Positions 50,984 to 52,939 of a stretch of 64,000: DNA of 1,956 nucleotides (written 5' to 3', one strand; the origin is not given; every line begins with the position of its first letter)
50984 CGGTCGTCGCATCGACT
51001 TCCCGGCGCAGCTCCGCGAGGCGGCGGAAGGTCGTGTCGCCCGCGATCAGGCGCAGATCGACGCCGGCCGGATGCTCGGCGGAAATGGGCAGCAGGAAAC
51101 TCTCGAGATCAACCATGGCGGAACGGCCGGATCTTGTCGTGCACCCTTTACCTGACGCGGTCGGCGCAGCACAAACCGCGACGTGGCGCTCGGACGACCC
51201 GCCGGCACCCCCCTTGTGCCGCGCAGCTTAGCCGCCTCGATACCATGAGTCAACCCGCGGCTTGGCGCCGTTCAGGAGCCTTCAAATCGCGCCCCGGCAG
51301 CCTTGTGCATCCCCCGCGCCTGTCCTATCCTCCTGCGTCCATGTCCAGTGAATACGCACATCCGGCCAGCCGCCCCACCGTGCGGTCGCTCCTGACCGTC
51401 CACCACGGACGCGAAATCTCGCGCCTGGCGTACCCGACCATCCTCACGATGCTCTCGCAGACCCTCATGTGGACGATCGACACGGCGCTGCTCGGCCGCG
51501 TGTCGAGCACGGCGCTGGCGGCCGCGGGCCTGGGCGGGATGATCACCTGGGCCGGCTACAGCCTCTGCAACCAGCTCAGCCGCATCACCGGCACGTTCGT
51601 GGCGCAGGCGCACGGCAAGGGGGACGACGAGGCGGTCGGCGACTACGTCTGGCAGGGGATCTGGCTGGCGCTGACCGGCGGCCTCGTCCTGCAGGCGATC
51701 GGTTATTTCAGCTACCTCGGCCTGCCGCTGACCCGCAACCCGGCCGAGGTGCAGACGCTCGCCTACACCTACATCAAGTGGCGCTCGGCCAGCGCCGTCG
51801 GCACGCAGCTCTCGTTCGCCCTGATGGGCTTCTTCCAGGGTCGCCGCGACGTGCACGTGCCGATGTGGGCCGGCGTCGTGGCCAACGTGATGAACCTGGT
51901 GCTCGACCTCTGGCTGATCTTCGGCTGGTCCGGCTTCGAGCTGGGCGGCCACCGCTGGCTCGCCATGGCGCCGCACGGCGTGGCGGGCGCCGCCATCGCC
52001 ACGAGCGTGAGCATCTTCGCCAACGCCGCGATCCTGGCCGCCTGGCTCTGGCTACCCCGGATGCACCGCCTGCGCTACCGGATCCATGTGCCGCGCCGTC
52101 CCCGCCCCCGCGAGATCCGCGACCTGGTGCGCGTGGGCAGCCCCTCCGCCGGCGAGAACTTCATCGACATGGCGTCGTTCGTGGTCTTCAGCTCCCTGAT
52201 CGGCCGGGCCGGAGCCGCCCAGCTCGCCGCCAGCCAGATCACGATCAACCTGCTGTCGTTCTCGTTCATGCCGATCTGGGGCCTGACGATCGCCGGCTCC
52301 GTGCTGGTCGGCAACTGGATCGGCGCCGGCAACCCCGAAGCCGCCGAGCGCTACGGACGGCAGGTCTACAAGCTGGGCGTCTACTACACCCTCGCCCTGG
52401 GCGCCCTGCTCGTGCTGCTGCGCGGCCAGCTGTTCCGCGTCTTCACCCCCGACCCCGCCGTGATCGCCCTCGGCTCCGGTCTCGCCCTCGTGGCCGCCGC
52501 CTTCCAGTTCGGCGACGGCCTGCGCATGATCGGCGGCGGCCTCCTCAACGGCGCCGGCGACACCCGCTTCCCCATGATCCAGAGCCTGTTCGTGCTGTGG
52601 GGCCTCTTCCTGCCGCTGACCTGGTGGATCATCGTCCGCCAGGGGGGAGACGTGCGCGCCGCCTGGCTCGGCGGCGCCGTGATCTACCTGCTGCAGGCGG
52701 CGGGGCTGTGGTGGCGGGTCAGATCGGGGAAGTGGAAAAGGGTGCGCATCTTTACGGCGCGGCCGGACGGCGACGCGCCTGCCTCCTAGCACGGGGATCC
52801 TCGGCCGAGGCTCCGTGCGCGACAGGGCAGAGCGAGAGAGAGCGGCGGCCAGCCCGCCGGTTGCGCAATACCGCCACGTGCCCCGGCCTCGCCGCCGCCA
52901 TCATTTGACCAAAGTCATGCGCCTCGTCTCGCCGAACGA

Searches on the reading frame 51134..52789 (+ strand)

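Call 8: search_protein_families(library=pfam, proteins=[window:51134-52789:+], max_evalue=0.01)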
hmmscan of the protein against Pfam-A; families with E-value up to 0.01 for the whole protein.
window:51134-52789:+ (551 aa): 1 family
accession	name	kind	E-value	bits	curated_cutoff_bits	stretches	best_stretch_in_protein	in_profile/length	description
PF01554.23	MatE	-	1.4e-50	171.6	24.9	2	337-498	1-161/161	MatE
